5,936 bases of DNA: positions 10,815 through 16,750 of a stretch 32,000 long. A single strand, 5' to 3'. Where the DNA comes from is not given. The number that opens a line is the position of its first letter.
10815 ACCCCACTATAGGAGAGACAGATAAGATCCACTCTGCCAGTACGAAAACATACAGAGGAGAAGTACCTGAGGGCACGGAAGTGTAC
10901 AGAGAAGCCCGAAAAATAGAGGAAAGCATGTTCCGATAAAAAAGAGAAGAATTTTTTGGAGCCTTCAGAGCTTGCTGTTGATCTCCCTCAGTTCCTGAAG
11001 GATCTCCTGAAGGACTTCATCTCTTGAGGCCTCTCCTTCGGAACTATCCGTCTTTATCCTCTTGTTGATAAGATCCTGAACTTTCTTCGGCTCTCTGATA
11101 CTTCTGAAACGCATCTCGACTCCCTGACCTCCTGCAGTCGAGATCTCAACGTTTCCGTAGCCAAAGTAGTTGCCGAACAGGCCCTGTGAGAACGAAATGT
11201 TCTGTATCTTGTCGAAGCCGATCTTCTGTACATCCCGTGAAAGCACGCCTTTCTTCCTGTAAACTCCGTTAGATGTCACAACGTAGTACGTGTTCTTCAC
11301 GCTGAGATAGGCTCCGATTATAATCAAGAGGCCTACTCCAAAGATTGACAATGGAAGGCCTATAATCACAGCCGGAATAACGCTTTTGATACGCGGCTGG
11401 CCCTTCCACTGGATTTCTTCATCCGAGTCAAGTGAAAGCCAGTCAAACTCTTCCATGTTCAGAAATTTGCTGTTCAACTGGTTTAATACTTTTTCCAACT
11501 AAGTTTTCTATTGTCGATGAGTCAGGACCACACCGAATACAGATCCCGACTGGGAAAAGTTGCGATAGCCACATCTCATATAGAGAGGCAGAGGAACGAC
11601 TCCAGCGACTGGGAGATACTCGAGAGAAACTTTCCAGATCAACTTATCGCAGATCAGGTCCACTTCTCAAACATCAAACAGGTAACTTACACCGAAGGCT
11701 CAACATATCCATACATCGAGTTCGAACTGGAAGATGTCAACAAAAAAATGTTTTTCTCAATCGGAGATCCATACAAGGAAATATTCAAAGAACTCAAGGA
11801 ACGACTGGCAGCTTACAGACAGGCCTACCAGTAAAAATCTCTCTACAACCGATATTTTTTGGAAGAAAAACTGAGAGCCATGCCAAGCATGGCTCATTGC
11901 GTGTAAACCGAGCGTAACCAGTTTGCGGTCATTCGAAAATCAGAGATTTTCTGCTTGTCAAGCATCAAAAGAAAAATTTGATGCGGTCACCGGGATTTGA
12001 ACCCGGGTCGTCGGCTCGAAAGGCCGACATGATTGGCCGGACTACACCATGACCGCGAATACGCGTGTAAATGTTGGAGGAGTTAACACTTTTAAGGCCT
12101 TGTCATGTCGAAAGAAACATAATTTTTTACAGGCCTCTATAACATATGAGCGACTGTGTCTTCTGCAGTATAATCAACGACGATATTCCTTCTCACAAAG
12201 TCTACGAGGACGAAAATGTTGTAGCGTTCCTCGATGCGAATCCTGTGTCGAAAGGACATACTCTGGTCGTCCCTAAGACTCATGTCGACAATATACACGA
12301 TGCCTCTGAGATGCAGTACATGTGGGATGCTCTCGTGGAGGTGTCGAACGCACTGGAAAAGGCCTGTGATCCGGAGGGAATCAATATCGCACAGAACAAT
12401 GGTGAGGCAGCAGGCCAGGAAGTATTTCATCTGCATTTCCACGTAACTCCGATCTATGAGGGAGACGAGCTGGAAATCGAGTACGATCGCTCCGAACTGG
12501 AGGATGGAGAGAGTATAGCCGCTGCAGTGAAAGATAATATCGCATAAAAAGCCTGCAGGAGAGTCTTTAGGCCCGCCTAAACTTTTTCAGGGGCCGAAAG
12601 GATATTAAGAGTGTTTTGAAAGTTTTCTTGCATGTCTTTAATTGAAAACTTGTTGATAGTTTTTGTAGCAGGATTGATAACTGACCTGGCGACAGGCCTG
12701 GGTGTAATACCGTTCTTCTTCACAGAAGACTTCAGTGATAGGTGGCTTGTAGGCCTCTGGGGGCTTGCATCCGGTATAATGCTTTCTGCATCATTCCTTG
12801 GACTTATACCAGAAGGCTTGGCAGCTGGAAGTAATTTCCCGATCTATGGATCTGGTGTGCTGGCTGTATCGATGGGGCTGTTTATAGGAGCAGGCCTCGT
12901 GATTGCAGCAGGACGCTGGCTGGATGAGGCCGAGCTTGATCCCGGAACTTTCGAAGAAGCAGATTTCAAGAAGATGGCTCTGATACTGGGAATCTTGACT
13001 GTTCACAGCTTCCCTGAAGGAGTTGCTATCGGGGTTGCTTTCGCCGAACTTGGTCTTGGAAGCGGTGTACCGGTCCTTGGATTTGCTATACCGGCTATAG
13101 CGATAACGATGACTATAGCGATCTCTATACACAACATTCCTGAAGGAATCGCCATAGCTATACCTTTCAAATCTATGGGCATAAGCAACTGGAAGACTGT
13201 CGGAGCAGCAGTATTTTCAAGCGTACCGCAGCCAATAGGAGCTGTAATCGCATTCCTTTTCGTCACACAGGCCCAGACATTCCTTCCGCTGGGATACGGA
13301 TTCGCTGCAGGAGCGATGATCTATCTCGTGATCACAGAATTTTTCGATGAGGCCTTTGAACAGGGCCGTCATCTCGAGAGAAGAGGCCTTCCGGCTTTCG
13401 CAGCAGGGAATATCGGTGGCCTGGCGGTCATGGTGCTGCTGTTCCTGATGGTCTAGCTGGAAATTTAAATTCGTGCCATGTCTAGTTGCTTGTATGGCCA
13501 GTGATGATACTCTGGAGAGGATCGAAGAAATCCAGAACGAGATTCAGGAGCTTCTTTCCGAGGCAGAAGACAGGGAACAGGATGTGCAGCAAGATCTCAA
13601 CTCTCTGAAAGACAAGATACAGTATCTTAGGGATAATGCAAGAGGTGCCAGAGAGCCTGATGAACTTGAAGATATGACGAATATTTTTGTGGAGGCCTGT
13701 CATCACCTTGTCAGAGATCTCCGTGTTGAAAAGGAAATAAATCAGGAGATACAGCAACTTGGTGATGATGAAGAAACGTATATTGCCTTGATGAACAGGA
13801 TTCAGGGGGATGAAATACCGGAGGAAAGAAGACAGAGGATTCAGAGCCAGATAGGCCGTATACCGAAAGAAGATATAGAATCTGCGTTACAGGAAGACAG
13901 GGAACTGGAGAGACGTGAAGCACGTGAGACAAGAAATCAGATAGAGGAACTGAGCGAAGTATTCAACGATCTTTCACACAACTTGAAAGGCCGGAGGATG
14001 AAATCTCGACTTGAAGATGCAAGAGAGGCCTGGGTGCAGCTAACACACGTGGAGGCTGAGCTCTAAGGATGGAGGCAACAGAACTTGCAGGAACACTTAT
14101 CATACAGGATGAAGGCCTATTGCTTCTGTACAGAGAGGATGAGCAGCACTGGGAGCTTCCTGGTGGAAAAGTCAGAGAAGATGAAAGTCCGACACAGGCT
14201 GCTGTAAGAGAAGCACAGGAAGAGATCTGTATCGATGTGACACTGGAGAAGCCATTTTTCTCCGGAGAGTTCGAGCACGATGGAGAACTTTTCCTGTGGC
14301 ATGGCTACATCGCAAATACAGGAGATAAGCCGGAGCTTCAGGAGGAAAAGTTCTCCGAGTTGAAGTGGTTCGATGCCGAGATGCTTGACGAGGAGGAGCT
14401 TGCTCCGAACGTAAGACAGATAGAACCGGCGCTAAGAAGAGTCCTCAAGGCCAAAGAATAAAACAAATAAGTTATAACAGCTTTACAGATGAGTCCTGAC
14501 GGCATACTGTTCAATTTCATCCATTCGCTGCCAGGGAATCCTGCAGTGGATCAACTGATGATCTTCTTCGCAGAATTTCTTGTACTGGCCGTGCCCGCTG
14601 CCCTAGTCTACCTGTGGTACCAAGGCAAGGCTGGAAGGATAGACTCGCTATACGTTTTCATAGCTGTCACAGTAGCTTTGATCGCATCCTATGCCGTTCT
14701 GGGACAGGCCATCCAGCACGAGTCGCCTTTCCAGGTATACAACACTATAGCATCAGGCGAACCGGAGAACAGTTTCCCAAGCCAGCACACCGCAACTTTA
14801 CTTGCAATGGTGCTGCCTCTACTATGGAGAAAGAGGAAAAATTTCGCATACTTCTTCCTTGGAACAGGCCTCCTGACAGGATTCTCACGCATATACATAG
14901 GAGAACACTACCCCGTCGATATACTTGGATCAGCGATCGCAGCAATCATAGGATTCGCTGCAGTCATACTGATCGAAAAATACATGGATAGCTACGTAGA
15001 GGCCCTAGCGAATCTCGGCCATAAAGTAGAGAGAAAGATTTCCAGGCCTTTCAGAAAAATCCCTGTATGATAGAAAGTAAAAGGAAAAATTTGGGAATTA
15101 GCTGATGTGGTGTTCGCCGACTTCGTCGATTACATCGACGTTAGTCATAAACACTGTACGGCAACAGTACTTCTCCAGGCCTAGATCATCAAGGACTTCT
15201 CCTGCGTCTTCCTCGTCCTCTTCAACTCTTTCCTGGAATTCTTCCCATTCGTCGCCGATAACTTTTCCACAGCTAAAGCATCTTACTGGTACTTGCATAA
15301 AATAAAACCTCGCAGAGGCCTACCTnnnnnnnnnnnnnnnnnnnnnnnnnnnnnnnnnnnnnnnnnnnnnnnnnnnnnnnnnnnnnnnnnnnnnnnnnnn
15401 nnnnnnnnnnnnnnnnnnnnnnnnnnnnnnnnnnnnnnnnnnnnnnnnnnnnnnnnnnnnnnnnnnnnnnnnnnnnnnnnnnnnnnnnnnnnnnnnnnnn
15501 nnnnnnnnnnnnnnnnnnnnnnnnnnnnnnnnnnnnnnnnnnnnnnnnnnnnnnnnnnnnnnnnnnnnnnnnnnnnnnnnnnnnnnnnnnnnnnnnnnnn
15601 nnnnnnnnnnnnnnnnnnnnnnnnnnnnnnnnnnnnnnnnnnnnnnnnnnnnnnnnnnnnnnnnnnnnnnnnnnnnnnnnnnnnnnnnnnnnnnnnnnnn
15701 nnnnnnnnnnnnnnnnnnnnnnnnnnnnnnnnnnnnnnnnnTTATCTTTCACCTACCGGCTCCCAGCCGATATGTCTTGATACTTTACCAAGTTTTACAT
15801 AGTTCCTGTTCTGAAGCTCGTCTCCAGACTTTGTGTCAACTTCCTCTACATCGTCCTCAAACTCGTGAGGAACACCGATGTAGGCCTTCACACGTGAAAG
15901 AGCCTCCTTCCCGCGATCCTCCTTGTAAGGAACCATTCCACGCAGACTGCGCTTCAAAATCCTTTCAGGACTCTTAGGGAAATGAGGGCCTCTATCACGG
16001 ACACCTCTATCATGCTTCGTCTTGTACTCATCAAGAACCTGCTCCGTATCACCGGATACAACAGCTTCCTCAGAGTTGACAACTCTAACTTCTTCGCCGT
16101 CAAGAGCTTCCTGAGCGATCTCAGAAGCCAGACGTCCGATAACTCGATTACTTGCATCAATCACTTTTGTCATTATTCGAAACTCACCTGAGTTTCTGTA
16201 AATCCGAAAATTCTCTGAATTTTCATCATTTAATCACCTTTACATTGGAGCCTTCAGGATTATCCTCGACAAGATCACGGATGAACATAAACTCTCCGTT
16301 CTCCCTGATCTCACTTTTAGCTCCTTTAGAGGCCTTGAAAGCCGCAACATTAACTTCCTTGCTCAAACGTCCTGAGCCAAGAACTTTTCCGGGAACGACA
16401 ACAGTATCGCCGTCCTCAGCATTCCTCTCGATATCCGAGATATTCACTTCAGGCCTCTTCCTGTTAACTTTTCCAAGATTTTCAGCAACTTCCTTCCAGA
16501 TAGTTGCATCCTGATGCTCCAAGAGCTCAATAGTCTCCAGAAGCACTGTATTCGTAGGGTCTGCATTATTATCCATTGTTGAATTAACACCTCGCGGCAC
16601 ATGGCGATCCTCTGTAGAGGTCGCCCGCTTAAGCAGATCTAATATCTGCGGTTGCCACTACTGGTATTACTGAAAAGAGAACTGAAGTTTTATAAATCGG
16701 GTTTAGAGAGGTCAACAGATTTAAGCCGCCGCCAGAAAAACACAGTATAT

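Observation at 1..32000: Extreme over-representation of the palindrome AGGCCT (extended consensus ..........) in all codon phases and in intergenic DNA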

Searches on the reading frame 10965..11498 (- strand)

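Call 26: search_protein_families(library=pfam, proteins=[window:10965-11498:-], max_evalue=0.01)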
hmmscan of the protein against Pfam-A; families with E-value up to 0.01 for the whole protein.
window:10965-11498:- (177 aa): 2 families
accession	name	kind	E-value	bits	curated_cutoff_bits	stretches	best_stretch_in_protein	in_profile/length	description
PF03703.20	bPH_2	-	4.3e-18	65.8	22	1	68-144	2-78/78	Bacterial PH domain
PF14470.12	bPH_3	-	0.0049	17.8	23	0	80-112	35-67/95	Bacterial PH domain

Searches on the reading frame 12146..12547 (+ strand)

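Call 26: search_protein_families(library=pfam, proteins=[window:12146-12547:+], max_evalue=0.01)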
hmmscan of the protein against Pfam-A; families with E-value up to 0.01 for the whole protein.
window:12146-12547:+ (133 aa): 3 families
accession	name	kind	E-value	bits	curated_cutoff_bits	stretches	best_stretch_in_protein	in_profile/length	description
PF01230.28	HIT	-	5.6e-29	101.1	21.5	1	13-104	3-96/98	HIT domain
PF11969.13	DcpS_C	-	2.2e-18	67.2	24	1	4-101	2-100/114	Scavenger mRNA decapping enzyme C-term binding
PF04677.20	CwfJ_C_1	-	0.00055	20.2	21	1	2-105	12-111/122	Protein similar to CwfJ C-terminus 1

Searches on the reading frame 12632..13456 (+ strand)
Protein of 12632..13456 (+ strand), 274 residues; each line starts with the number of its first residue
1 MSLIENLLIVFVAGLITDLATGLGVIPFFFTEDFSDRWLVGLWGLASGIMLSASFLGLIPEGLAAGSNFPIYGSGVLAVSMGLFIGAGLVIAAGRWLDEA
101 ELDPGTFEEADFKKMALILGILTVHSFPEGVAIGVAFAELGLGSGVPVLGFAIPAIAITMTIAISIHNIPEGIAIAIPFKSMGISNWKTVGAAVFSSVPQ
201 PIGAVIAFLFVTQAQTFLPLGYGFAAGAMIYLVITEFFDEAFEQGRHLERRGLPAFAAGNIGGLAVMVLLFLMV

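Call 26: search_protein_families(library=pfam, proteins=[window:12632-13456:+], max_evalue=0.01)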
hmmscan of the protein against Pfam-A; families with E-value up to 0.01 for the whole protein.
window:12632-13456:+ (274 aa): 1 family
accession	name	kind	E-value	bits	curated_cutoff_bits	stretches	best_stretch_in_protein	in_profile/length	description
PF02535.28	Zip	-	4e-17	62.9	35.1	2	116-251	180-305/323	ZIP Zinc transporter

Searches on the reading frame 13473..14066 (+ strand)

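Call 26: search_protein_families(library=pfam, proteins=[window:13473-14066:+], max_evalue=0.01)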
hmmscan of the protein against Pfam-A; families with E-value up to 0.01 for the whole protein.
window:13473-14066:+ (197 aa): 1 family
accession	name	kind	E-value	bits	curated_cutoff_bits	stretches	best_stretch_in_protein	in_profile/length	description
PF25723.1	HU_inhibitor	-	0.0074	16.9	27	0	11-46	5-38/72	Bacteriophage inhibitor of histone-like protein HU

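Call 45: search_protein_families(library=ncbifam, proteins=[window:13473-14066:+], max_evalue=0.01)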
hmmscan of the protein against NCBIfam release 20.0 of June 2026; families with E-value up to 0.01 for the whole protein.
window:13473-14066:+ (197 aa): 1 family
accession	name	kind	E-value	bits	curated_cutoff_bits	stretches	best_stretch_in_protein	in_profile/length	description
NF033624.1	HpxX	equivalog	0.0042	17.1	70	0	102-130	3-31/55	oxalurate catabolism protein HpxX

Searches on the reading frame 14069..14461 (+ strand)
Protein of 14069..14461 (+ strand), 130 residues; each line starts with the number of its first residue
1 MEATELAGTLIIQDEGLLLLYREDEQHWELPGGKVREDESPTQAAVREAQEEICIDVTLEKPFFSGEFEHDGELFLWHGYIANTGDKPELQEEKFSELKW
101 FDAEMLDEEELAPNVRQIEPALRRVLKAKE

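Call 26: search_protein_families(library=pfam, proteins=[window:14069-14461:+], max_evalue=0.01)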
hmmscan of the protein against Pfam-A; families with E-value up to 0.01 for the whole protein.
window:14069-14461:+ (130 aa): 2 families
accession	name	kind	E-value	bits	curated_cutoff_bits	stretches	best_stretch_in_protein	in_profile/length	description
PF00293.34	NUDIX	-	5.1e-17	62.6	21.1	1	8-118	7-130/134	NUDIX domain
PF14815.12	NUDIX_4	-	2.7e-06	27.6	35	1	16-118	11-110/113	NUDIX domain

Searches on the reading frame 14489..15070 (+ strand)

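Call 26: search_protein_families(library=pfam, proteins=[window:14489-15070:+], max_evalue=0.01)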
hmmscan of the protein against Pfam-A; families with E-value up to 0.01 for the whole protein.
window:14489-15070:+ (193 aa): 2 families
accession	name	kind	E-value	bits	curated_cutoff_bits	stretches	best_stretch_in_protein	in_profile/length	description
PF01569.27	PAP2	-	7.4e-15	55.3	27.2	1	59-162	8-124/130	PAP2 superfamily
PF14378.12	PAP2_3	-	3.2e-10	40.6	27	1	82-157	113-189/190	PAP2 superfamily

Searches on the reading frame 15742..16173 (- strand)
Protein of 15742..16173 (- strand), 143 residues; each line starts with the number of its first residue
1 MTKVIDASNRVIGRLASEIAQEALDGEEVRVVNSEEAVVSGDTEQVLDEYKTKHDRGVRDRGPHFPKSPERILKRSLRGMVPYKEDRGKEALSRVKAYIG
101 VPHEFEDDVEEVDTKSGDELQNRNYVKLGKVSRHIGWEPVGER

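Call 26: search_protein_families(library=pfam, proteins=[window:15742-16173:-], max_evalue=0.01)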
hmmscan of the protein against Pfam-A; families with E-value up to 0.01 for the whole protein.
window:15742-16173:- (143 aa): 1 family
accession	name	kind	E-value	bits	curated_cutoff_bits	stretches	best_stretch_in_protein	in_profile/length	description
PF00572.24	Ribosomal_L13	-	5.7e-14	52.7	23.8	1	4-104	5-119/119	Ribosomal protein L13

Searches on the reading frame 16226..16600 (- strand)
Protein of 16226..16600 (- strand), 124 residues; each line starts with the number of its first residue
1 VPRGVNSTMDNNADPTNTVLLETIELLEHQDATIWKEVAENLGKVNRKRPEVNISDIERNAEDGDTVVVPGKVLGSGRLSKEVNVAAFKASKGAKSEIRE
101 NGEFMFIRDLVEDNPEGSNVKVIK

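Call 27: search_protein_families(library=pfam, proteins=[window:16226-16600:-], max_evalue=0.01)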
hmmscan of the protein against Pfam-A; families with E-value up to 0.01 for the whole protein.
window:16226-16600:- (124 aa): 2 families
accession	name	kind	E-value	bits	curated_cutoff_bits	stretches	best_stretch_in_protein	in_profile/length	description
PF00828.25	Ribosomal_L27A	-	2.4e-06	28.3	21.5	1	69-102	35-68/72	Ribosomal proteins 50S-L15, 50S-L18e, 60S-L27A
PF17135.9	Ribosomal_L18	-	1.4e-05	25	28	1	10-123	18-139/188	Ribosomal protein 60S L18 and 50S L18e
